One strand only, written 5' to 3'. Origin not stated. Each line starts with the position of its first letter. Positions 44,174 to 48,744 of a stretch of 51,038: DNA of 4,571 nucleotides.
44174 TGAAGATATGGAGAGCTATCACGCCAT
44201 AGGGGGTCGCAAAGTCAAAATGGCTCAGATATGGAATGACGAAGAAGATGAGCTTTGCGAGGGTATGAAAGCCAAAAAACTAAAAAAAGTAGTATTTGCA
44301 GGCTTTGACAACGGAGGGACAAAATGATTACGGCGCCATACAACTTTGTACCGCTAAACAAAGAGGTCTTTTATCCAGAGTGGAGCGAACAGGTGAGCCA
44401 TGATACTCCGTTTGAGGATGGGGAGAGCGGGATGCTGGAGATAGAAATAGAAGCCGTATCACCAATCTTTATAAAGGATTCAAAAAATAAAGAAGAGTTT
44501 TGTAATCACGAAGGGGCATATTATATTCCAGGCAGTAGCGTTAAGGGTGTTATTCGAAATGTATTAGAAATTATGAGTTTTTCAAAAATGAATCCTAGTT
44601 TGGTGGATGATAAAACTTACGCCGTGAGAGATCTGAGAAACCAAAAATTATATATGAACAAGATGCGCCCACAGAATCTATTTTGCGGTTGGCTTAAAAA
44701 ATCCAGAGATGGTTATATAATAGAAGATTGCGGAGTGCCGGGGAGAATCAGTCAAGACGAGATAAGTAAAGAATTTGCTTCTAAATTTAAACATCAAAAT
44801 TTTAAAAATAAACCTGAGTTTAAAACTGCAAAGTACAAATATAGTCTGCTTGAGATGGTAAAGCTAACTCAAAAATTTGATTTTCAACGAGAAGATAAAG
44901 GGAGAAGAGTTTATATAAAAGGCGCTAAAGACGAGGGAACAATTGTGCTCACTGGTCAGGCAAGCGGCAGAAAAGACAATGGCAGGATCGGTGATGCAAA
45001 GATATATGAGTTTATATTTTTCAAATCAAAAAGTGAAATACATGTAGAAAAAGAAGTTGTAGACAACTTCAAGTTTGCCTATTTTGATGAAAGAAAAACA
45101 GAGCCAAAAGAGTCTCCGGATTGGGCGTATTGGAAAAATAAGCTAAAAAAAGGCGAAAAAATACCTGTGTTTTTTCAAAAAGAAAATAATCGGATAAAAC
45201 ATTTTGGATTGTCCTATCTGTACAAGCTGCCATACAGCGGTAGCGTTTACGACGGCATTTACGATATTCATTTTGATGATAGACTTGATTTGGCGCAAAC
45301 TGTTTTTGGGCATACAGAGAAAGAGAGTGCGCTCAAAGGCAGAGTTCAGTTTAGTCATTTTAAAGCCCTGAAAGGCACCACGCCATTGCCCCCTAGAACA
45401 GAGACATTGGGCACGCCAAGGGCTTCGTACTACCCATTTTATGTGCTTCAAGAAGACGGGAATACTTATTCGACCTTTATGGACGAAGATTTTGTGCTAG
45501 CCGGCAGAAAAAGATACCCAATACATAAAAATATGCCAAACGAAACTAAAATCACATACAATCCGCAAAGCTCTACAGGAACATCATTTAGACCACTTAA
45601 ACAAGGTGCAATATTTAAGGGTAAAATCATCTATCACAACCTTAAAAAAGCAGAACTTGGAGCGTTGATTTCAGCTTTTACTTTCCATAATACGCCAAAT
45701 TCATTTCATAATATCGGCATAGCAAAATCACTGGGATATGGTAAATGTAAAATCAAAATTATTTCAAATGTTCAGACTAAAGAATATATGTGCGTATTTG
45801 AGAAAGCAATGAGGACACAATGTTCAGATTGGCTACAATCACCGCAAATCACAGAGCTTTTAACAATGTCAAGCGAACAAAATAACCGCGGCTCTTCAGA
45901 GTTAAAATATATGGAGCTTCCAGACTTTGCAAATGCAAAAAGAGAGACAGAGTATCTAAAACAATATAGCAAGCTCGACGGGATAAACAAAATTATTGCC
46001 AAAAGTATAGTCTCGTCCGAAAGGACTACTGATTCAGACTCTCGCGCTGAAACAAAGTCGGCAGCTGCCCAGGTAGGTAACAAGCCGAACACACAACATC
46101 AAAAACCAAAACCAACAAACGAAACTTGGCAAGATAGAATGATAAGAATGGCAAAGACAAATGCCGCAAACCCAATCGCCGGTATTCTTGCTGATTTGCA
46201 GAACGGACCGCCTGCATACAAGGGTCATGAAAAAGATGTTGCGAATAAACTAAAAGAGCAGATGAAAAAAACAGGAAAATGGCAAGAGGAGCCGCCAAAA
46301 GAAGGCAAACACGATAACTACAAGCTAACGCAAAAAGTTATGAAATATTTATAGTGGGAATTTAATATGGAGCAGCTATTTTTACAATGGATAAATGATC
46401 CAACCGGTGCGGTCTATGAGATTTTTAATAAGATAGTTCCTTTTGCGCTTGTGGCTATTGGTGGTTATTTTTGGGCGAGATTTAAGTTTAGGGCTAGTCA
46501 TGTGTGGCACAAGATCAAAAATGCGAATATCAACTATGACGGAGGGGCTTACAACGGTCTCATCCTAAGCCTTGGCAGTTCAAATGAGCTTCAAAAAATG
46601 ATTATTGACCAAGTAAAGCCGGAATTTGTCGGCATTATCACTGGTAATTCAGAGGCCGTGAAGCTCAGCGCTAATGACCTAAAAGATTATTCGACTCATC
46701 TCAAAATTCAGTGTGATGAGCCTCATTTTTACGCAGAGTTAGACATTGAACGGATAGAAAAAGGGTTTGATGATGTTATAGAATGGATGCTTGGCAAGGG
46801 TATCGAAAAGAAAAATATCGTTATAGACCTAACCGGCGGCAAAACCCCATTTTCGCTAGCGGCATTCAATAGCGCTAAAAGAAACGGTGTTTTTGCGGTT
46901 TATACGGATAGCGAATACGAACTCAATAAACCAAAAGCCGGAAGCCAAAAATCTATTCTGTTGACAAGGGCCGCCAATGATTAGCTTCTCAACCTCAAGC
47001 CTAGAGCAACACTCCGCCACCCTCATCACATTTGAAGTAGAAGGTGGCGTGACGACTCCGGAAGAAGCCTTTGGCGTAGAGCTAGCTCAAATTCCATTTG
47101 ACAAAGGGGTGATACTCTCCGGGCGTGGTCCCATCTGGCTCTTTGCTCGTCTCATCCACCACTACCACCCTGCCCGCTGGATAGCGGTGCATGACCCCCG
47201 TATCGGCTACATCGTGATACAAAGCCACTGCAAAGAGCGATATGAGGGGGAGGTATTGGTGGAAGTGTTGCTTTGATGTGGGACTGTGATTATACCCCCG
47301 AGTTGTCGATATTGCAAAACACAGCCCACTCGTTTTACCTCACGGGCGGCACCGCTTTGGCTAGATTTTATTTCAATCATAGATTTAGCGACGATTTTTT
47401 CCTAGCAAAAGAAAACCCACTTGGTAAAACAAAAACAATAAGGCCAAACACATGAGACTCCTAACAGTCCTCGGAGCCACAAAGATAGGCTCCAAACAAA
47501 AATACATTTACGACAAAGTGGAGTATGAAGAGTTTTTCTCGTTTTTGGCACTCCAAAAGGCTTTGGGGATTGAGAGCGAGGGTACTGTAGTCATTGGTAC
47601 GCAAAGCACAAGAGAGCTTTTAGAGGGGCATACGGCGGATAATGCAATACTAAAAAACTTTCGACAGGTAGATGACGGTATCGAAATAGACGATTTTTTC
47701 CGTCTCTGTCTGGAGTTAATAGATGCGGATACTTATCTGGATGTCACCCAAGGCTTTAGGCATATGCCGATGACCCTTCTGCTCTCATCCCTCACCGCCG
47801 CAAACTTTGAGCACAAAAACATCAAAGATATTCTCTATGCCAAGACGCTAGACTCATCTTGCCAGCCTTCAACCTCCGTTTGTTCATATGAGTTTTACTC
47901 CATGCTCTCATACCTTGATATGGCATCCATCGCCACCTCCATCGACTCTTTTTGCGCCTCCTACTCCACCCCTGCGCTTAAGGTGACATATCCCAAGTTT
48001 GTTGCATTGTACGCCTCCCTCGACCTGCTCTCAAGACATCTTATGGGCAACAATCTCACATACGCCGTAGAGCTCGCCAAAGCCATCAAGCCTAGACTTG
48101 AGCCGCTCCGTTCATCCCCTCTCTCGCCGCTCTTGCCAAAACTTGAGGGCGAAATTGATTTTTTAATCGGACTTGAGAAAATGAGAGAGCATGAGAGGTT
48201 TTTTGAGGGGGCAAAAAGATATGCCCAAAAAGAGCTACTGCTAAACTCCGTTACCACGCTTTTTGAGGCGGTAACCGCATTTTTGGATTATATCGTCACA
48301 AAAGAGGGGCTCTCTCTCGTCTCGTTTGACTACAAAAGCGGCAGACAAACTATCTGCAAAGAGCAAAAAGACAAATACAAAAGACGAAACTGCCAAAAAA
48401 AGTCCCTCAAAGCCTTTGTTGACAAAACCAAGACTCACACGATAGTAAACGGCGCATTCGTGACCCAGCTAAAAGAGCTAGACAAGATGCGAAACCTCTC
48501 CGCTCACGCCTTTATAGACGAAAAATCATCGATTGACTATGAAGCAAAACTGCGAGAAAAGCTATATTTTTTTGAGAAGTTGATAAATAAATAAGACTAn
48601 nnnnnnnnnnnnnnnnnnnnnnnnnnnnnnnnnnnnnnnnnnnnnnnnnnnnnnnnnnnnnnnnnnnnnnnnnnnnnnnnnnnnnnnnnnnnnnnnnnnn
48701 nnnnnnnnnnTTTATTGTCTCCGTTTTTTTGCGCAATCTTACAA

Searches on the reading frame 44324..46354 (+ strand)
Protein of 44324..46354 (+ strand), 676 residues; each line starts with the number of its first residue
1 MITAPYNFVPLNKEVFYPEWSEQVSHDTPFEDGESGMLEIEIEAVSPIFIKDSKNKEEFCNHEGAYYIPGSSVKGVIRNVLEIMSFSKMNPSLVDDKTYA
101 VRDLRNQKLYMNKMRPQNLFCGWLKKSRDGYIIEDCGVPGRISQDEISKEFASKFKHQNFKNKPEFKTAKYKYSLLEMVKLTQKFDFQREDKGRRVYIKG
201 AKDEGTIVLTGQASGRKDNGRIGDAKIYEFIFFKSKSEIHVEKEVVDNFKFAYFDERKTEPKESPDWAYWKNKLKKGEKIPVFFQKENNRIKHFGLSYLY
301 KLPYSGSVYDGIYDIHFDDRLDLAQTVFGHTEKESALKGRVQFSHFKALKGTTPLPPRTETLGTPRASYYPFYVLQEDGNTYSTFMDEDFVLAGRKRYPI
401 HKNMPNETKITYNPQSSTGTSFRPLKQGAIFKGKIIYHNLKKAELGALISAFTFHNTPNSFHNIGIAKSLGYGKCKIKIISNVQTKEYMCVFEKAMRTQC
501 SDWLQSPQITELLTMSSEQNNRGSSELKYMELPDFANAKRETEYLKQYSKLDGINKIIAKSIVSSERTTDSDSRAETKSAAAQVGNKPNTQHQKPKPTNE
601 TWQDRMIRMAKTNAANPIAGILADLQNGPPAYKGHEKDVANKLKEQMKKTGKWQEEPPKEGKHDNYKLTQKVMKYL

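Call 39: search_protein_families(library=padloc, proteins=[window:44324-46354:+], max_evalue=0.001)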
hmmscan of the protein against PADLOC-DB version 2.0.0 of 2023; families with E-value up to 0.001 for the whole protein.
window:44324-46354:+ (676 aa): 25 families
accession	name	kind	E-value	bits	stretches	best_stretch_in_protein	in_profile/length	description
PDLC02108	Cas7_IIId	-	2.5e-180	599.2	1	1-603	1-511/540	-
PDLC01407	Csm3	-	5.2e-93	311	1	2-534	5-494/519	"CAS-III-A,CAS-III-D; effector_G7"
PDLC01013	Csm3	-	3.7e-75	252.1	1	2-551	16-618/650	Csm3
PDLC02116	Cas7_IIId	-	6.3e-61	205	2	235-594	262-611/617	-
PDLC02114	Cas7_IIId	-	1e-60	204.2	1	3-493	16-464/546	-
PDLC02109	Cas7_IIId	-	5.3e-31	106.3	1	4-492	8-456/544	-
PDLC01442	Csm3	-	8.3e-13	46.7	2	37-96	9-66/208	"CAS-III-A,CAS-III-D; effector_G7"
PDLC01016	Csm3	-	3e-11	42.1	1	42-476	3-189/189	Csm3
PDLC01613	Csm3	-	6e-10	38.3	1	41-253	1-139/177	"CAS-III-A,CAS-III-D; effector_G7"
PDLC01440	Csm5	-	4.7e-09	34.4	1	53-108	93-147/322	"CAS-III-A,CAS-III-D; effector_G7"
PDLC01017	Csm3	-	3.8e-08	31.4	1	59-162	41-106/257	Csm3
PDLC01733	Csm5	-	4.8e-08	31.3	1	57-108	104-155/369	Csm5gr7_1_CAS-III-A-III-D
PDLC01020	Csm5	-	1.9e-07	29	1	50-97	90-143/364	CRISPR type III-A/MTUBE-associated RAMP protein Csm5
PDLC01275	Csm5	-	2.5e-07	28.7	1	51-97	85-130/321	"CAS-III-A,CAS-III-D; effector_G7"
PDLC01296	Csm3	-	1.4e-06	26.5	0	63-116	35-82/192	"CAS-III-A,CAS-III-D; effector_G7"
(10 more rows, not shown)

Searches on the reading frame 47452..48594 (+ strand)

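Call 39: search_protein_families(library=padloc, proteins=[window:47452-48594:+], max_evalue=0.001)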
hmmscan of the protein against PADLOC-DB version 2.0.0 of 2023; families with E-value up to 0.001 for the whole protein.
window:47452-48594:+ (380 aa): 14 families
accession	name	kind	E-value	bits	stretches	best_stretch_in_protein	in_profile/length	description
PDLC01828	CARF2--CARF_HEPN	-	6.5e-32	109.2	1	2-380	2-390/394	-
PDLC01032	Csx1/Csm6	-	8.7e-21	72.6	1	2-379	4-371/412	CARF+HEPN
PDLC01824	CARF2--CARF_HEPN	-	1e-15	56.1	1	1-379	2-374/376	-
PDLC01621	Csx1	-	5.9e-15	53.7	1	3-353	1-338/340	CAS-III; associated_signaling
PDLC01345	Csx1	-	1.9e-11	42.2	1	3-279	2-263/267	CAS-III; associated_signaling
PDLC01843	CARF2--CARF_HEPN_CSX20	-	1.4e-08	32.1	1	78-377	99-379/498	-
PDLC01825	CARF2--CARF_HEPN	-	1.6e-07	28.7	1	94-144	136-183/382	-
PDLC01826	CARF2--CARF_HEPN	-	2.7e-07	28.1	1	86-379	132-392/393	-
PDLC01281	Csx1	-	2.4e-06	25.7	1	55-155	67-171/191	CAS-III; associated_signaling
PDLC01839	CARF2--CARF_HEPN_CARF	-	1.5e-05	22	1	1-129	1-135/518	-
PDLC01820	CARF2--CARF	-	0.00048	17.9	1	91-135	118-162/205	-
PDLC01844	CARF2--CARF_HEPN_CSX3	-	0.00053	17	0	95-355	99-350/464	-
PDLC01834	CARF2--CARF_HEPN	-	0.00075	16.4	0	83-305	136-328/404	-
PDLC01838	CARF2--CARF_HEPN_CARF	-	0.00078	16.2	0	2-131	3-133/522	-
